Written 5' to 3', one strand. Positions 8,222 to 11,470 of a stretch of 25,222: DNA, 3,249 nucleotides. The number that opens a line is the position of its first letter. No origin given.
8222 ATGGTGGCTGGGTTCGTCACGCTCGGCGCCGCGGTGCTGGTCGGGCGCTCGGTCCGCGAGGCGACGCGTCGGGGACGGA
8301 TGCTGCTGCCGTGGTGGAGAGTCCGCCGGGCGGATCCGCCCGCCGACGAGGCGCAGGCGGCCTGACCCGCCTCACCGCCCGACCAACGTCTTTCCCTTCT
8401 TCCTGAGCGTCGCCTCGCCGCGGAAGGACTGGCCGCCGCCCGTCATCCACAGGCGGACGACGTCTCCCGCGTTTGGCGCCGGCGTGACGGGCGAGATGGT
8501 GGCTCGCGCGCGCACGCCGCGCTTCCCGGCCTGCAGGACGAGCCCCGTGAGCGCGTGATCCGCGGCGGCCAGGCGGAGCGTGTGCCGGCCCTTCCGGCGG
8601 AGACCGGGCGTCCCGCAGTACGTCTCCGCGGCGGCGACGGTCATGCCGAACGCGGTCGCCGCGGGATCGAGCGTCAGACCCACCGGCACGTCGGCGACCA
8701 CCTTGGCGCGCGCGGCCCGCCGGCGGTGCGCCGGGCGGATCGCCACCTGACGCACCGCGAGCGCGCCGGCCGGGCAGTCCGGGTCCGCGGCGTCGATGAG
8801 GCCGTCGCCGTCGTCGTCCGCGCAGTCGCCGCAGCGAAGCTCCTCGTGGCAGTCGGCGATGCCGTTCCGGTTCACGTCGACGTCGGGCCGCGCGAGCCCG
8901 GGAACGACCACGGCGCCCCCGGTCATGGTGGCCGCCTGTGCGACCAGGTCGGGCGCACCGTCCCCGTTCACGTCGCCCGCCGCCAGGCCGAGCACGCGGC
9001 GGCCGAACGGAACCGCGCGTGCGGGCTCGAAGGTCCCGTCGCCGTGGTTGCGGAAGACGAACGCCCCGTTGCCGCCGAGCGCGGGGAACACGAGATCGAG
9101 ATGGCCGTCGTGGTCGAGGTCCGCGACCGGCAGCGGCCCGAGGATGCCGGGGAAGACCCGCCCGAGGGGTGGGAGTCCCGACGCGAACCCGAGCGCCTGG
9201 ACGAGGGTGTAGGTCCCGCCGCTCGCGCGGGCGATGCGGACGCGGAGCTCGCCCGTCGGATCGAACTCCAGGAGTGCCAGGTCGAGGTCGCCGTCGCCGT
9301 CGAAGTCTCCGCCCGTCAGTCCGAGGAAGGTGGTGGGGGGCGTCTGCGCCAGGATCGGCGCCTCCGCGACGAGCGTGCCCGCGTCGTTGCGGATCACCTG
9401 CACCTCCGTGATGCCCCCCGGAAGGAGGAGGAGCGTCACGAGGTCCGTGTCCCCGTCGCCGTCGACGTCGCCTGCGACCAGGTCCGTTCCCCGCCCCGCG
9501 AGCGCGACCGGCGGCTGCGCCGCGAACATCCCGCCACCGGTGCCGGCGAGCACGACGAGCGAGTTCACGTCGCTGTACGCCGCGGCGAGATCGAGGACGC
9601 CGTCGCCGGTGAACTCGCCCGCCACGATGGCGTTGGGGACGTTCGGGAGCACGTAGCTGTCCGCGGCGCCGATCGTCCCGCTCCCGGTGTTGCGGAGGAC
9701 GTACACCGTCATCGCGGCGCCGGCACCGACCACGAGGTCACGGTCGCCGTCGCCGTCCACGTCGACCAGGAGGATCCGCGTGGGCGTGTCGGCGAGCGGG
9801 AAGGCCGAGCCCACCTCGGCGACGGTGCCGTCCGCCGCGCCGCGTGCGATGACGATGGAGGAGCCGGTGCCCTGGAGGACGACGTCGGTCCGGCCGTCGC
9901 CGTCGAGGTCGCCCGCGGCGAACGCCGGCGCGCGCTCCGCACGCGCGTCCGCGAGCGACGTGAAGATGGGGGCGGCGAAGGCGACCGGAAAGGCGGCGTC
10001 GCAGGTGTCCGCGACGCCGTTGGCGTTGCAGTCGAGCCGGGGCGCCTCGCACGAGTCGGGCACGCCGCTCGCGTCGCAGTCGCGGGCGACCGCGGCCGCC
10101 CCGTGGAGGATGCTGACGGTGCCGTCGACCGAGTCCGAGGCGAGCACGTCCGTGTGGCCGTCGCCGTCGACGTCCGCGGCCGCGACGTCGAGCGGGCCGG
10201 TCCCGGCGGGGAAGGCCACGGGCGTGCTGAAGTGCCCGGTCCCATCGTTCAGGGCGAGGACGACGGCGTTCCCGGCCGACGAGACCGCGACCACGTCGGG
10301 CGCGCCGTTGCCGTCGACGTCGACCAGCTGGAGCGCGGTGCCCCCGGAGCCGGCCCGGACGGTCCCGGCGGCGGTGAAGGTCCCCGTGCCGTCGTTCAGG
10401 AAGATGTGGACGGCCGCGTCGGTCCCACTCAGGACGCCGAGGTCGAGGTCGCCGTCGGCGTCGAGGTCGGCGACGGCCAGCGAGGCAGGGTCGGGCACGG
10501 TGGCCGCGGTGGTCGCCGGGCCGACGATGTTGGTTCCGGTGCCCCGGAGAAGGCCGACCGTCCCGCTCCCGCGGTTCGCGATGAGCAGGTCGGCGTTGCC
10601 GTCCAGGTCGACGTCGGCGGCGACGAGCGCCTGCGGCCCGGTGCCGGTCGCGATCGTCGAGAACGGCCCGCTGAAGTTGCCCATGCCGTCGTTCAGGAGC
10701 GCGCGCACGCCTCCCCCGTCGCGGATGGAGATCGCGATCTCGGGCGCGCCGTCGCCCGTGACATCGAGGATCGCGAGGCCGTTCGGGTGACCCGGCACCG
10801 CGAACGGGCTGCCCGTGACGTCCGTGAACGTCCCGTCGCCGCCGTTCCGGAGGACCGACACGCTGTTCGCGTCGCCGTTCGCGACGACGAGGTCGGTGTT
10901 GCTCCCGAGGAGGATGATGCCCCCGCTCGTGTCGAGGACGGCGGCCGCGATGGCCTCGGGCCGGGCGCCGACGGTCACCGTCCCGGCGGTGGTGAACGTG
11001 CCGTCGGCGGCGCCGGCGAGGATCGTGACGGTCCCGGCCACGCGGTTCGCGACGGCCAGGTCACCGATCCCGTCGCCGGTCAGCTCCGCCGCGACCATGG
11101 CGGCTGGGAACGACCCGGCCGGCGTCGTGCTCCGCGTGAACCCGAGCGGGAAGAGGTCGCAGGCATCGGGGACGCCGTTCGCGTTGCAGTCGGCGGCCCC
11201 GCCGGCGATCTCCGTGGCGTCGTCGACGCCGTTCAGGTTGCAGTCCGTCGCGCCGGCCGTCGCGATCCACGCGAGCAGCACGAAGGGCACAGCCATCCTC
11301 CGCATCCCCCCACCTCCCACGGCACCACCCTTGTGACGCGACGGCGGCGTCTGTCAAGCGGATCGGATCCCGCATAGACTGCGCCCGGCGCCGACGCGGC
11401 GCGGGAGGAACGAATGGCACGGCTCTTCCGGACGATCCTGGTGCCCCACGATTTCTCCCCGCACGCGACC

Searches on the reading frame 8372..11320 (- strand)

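Call 85: search_protein_families(library=pfam, proteins=[window:8372-11320:-], max_evalue=0.001)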
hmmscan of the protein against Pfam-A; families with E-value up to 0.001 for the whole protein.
window:8372-11320:- (982 aa): 3 families
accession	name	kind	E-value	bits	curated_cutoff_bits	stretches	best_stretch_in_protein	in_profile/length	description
PF13517.12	FG-GAP_3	-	2.3e-75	249.5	26.9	10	334-393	1-60/61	FG-GAP-like repeat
PF01839.29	FG-GAP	-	8.1e-29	99.4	22.1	1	514-549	3-33/37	FG-GAP repeat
PF16743.10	PliI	-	0.00038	20.6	27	0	497-534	56-80/123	Periplasmic lysozyme inhibitor of I-type lysozyme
